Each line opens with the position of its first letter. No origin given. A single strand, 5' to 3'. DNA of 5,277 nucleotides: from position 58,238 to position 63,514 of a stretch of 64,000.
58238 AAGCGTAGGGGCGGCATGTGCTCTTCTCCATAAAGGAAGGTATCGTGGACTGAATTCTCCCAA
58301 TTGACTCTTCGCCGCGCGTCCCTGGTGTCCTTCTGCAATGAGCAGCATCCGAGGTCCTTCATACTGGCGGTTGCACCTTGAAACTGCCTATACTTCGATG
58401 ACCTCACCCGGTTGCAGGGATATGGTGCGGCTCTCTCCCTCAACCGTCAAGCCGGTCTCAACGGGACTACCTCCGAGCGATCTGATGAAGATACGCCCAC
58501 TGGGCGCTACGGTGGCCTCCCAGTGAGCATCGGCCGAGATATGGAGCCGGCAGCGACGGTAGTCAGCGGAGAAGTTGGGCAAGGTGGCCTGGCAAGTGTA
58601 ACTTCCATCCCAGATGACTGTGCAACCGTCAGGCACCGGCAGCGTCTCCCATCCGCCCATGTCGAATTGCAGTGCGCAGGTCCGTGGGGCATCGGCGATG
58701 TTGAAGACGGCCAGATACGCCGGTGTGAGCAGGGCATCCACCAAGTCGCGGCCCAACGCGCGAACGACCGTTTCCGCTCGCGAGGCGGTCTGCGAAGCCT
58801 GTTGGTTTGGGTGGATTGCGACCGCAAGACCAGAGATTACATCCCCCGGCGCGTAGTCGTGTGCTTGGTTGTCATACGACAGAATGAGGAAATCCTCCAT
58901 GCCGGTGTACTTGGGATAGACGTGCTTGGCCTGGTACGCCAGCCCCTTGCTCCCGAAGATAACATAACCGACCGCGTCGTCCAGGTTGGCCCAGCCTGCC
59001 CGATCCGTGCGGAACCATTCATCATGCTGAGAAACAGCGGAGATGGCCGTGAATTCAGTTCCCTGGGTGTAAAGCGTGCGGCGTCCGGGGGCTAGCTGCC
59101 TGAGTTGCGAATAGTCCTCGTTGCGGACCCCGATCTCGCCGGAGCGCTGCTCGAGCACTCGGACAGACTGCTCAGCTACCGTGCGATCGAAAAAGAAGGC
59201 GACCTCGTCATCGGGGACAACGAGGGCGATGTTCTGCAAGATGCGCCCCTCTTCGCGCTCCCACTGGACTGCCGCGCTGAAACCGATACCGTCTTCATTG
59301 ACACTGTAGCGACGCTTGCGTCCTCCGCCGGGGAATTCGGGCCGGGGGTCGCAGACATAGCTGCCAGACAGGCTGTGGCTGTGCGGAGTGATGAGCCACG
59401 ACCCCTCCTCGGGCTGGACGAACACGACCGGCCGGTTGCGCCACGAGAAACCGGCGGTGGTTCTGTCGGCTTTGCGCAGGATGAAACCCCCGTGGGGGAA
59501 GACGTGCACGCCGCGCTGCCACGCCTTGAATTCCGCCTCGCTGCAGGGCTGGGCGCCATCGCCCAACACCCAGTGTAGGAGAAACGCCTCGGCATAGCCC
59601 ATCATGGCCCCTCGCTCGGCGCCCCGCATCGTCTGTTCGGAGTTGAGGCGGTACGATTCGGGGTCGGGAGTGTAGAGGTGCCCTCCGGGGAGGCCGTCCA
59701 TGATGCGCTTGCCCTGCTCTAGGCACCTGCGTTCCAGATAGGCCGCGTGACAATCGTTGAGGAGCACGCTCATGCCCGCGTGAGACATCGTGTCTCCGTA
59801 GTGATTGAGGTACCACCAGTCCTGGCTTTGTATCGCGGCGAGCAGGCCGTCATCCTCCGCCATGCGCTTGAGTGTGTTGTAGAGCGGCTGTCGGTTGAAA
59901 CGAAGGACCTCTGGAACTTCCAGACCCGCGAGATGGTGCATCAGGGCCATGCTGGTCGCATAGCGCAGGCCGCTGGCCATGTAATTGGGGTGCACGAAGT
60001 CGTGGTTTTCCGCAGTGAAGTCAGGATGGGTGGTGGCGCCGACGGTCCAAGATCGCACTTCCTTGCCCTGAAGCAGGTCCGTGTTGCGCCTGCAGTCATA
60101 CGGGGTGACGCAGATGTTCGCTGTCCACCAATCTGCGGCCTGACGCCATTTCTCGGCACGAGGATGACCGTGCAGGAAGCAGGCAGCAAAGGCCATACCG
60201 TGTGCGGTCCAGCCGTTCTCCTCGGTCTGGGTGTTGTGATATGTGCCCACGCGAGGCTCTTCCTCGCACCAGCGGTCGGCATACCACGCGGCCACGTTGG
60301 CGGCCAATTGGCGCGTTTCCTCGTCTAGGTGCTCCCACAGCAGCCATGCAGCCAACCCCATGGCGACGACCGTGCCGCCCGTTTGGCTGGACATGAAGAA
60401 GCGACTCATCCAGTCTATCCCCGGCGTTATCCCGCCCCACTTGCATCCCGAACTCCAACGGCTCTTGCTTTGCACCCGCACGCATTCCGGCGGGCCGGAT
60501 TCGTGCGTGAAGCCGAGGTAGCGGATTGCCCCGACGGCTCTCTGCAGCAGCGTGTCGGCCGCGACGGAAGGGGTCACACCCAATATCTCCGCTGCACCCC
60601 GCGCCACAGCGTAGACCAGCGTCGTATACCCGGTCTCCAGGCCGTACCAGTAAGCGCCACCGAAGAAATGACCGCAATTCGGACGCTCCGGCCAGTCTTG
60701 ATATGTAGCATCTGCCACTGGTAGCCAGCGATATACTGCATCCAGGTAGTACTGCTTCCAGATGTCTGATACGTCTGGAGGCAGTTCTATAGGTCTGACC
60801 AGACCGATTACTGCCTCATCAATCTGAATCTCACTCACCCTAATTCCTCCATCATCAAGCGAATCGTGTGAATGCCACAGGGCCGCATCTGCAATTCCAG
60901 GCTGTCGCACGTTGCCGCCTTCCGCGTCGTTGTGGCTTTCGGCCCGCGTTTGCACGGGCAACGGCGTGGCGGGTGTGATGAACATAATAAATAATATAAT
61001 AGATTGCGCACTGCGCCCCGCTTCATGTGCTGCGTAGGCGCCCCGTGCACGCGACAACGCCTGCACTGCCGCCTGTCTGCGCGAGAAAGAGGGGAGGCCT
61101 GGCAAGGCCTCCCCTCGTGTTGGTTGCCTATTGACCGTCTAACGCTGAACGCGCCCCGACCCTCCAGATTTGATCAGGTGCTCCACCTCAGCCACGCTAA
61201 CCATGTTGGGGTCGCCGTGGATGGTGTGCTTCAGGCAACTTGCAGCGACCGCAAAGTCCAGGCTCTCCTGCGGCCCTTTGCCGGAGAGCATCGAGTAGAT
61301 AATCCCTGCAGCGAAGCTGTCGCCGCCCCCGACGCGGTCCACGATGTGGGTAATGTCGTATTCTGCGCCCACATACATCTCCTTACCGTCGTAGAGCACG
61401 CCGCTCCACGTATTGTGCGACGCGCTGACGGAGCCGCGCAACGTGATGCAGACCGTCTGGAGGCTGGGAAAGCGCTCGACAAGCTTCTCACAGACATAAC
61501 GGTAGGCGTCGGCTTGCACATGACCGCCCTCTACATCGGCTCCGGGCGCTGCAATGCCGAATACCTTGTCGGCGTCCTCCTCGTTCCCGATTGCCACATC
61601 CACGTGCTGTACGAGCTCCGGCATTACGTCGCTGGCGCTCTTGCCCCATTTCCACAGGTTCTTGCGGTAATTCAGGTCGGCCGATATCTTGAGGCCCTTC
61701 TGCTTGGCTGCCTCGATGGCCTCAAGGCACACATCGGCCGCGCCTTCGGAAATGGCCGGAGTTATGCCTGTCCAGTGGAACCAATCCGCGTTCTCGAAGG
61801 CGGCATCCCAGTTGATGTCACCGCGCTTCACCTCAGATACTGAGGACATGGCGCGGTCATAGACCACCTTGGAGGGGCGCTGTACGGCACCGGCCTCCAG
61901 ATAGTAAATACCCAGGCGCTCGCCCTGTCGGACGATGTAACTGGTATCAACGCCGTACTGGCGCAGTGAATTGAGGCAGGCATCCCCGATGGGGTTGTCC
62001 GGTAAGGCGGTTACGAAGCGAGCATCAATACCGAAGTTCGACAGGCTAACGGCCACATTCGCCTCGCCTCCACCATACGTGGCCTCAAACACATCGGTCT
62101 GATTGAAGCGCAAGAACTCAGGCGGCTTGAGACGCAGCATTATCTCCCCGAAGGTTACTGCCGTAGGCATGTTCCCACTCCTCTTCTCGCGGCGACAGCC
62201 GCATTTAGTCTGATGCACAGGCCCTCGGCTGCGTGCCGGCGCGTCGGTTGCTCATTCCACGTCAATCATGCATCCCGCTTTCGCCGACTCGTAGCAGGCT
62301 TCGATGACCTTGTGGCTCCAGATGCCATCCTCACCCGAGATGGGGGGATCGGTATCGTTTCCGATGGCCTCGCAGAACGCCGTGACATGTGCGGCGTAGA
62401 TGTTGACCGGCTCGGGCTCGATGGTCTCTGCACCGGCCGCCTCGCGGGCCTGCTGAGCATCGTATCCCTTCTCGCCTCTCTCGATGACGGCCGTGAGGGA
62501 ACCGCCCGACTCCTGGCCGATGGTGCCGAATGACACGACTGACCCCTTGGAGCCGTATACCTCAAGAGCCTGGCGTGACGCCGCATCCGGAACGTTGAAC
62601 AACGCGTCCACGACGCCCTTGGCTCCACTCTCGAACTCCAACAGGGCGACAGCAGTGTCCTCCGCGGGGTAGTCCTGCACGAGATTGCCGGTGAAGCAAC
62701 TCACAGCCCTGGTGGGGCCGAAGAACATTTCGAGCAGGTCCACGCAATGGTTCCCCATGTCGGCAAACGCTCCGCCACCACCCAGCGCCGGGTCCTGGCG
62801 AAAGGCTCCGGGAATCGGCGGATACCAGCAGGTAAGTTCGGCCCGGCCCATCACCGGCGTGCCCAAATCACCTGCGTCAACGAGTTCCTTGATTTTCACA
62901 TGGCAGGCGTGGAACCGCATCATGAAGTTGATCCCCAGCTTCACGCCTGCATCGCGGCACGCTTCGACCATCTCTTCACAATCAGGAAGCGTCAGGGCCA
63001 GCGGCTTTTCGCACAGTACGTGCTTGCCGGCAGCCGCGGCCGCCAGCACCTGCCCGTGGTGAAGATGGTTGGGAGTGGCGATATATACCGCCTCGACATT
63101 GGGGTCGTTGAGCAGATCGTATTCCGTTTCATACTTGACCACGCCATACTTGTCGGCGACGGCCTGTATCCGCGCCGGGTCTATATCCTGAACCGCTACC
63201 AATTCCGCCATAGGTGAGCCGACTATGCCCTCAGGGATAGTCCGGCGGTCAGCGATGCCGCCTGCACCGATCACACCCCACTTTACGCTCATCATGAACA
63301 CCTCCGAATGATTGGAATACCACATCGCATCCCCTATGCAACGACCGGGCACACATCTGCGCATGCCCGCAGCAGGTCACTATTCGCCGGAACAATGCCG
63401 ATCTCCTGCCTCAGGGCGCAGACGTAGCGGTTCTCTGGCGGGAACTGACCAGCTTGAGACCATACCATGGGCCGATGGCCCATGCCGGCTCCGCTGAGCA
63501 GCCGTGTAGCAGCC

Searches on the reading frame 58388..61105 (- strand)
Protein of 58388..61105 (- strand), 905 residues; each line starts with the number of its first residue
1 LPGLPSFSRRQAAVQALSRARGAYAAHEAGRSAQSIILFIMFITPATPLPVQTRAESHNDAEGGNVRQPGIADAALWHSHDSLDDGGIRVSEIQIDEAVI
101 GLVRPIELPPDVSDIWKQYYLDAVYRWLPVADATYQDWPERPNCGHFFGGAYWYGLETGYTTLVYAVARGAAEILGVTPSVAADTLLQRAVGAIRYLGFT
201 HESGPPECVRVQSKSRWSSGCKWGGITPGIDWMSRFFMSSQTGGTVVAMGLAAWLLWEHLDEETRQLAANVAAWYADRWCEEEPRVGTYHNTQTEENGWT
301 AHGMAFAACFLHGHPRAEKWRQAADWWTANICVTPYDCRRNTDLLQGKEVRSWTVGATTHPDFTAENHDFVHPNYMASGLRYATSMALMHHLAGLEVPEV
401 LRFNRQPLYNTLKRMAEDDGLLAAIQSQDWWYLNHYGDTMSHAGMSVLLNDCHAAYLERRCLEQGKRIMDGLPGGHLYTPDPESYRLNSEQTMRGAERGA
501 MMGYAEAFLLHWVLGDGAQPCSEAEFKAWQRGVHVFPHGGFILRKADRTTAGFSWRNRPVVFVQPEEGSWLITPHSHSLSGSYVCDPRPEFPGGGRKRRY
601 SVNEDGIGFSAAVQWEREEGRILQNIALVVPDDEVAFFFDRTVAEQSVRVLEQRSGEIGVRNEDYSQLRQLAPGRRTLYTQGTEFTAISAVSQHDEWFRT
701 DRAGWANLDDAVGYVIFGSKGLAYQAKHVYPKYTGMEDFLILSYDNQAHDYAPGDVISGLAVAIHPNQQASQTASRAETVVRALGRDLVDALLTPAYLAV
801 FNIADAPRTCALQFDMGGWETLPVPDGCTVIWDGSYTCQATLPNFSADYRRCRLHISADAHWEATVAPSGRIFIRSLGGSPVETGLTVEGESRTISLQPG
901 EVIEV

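Call 3: search_protein_families(library=pfam, proteins=[window:58388-61105:-], max_evalue=1)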
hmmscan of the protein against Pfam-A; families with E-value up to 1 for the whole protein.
window:58388-61105:- (905 aa): 0 families

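Call 4: search_protein_families(library=ncbifam, proteins=[window:58388-61105:-], max_evalue=1)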
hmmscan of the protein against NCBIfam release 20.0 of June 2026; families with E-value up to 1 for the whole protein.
window:58388-61105:- (905 aa): 1 family
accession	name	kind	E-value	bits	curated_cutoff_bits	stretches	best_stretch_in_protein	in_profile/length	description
NF009057.0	PRK12391.1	equivalog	0.088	11.4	366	1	368-427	325-384/441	TrpB-like pyridoxal phosphate-dependent enzyme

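Call 49: search_solved_structures(query=window:58388-61105:-, max_evalue=1)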
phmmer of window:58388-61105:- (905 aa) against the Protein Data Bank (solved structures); distinct sequences matched with E-value up to 1: 3.
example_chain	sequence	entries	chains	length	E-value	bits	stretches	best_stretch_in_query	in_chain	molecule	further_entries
8bl3_A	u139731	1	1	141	0.0035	18.6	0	871-905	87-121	scIg12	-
8bl6_A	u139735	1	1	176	0.0062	17.8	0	870-905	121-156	dIG14-scdim-EF62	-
8y6v_I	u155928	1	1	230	0.83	10.8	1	658-762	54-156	gp184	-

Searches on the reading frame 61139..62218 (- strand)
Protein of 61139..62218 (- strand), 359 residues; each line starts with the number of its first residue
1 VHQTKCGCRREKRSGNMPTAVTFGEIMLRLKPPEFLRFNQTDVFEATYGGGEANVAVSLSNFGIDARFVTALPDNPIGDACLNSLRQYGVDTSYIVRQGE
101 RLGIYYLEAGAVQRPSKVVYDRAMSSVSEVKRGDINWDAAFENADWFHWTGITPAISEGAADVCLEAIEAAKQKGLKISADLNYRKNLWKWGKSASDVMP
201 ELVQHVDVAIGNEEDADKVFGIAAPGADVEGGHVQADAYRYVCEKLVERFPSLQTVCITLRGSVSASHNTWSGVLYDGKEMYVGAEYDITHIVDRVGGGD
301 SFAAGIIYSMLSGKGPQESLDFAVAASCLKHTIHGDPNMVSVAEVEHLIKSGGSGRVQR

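Call 12: search_protein_families(library=pfam, proteins=[window:61139-62218:-], max_evalue=0.001)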
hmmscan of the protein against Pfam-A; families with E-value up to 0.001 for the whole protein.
window:61139-62218:- (359 aa): 1 family
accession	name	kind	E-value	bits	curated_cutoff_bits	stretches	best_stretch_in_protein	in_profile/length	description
PF00294.29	PfkB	-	3.6e-38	132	25.8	1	20-335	4-294/302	pfkB family carbohydrate kinase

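Call 47: search_protein_families(library=ncbifam, proteins=[window:61139-62218:-], max_evalue=0.00001)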
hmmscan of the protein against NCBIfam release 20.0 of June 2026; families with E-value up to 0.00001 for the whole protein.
window:61139-62218:- (359 aa): 16 families
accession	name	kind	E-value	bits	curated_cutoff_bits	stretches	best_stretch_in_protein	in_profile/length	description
NF041633.1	trifunc_aldol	exception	3.4e-163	544.2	700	1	11-359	235-580/580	KHG/KDPG aldolase/sugar kinase fusion protein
NF041332.1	KDG_KDGal_kin_Halo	equivalog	4.3e-68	230.1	440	1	17-359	1-320/320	bifunctional 2-dehydro-3-deoxygluconokinase/2-dehydro-3-deoxygalactonokinase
NF040938.1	KDG_KDGal_kin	equivalog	1.4e-36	126.2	400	1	21-350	2-304/305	bifunctional 2-dehydro-3-deoxygluconokinase/2-dehydro-3-deoxygalactonokinase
TIGR04382.1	myo_inos_iolC_N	equivalog_domain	1.1e-33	116.8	300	1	27-348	11-308/309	5-dehydro-2-deoxygluconokinase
NF052444.1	DhDoxglucKinKdgK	equivalog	1.9e-18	66.9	400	1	40-221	16-204/303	2-dehydro-3-deoxygluconokinase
NF006957.1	PRK09434.1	equivalog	7.7e-14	51.9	450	1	47-210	25-184/302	fructokinase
NF049991.1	TagKinase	equivalog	2.4e-13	49.6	420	1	19-216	9-205/321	tagatose kinase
NF007321.0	PRK09813.1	equivalog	3.2e-13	49.8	247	1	273-327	198-251/261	fructoselysine 6-kinase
NF053626.1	RibKinHalex1628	equivalog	5.2e-13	49.1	330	1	278-350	219-292/293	ATP-dependent ribose-1-phosphate kinase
NF047869.1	myo_kin_aldol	exception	5.8e-11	41.5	600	1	39-351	29-333/586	bifunctional 5-dehydro-2-deoxygluconokinase/5-dehydro-2-deoxyphosphogluconate aldolase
NF041134.1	R1P_kin_Thcocales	equivalog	6.2e-11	42.2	500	0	26-105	14-93/291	ADP-dependent ribose-1-phosphate kinase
TIGR02152.1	D_ribokin_bact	equivalog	3e-10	39.9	299.65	0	43-98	29-84/298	ribokinase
NF008353.0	PRK11142.1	equivalog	4e-09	36.4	341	1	44-341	34-294/307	ribokinase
NF007416.0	PRK09954.1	equivalog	5.5e-08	32.1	561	0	291-331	300-340/362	sugar kinase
TIGR03168.1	1-PFK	subfamily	6.1e-08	31.9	216.4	1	274-348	225-298/305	hexose kinase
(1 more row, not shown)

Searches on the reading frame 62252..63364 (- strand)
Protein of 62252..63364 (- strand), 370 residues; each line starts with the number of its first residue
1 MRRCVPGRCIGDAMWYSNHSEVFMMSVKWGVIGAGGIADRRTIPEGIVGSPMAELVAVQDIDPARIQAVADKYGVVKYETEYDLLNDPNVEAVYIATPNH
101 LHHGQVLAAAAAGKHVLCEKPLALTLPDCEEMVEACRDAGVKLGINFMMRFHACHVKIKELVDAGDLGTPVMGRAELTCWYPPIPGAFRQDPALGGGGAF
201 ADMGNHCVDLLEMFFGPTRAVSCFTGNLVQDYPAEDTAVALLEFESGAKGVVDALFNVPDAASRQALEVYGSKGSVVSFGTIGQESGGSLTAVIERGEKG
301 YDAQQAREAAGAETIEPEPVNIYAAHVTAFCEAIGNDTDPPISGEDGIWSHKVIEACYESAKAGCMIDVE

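Call 12: search_protein_families(library=pfam, proteins=[window:62252-63364:-], max_evalue=0.001)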
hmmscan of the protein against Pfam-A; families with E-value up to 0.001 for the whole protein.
window:62252-63364:- (370 aa): 3 families
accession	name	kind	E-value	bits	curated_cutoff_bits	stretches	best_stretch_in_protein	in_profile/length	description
PF22725.1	GFO_IDH_MocA_C3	-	2.2e-30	105.7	27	1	156-276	2-123/124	GFO/IDH/MocA C-terminal domain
PF01408.29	GFO_IDH_MocA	-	4e-30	105.4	24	1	28-147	2-120/120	Oxidoreductase family, NAD-binding Rossmann fold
PF02894.22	GFO_IDH_MocA_C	-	2.3e-23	83.6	22.9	1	159-364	1-213/218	Oxidoreductase family, C-terminal alpha/beta domain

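Call 47: search_protein_families(library=ncbifam, proteins=[window:62252-63364:-], max_evalue=0.00001)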
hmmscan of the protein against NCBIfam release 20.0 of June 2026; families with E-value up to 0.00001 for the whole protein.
window:62252-63364:- (370 aa): 9 families
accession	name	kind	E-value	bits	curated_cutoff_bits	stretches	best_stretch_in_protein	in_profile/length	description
TIGR04380.1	myo_inos_iolG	equivalog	6.7e-45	153.4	355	1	27-365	2-327/330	inositol 2-dehydrogenase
NF008607.0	PRK11579.1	subfamily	1.4e-30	106.5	330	1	27-363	5-339/346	oxidoreductase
NF052479.1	LevoglcsnDh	equivalog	1.5e-30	106.1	650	1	56-237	39-224/386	levoglucosan dehydrogenase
NF040723.1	UDP-GlcNAcDh_Arch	equivalog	9.1e-30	104.2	450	1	28-361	2-301/302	UDP-N-acetylglucosamine 3-dehydrogenase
NF041392.1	XylDh_Gfo6_Halo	equivalog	2.7e-28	98.8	350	1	26-368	16-349/350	D-xylose 1-dehydrogenase Gfo6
NF052679.1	InsChiInosDhIolG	equivalog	2.8e-24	85.8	540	1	25-175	1-153/343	bifunctional inositol 2-dehydrogenase/D-chiro-inositol 1-dehydrogenase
NF007574.0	PRK10206.1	equivalog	4.9e-19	68.6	352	1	68-305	43-272/345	oxidoreductase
NF058563.1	BT_2159_fam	equivalog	1e-11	44.5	650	1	46-214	18-182/350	disaccharide 3-dehydrogenase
NF058561.1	BT_2158_fam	equivalog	2.4e-07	29.7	750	1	53-129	57-136/487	glycoside 3-dehydrogenase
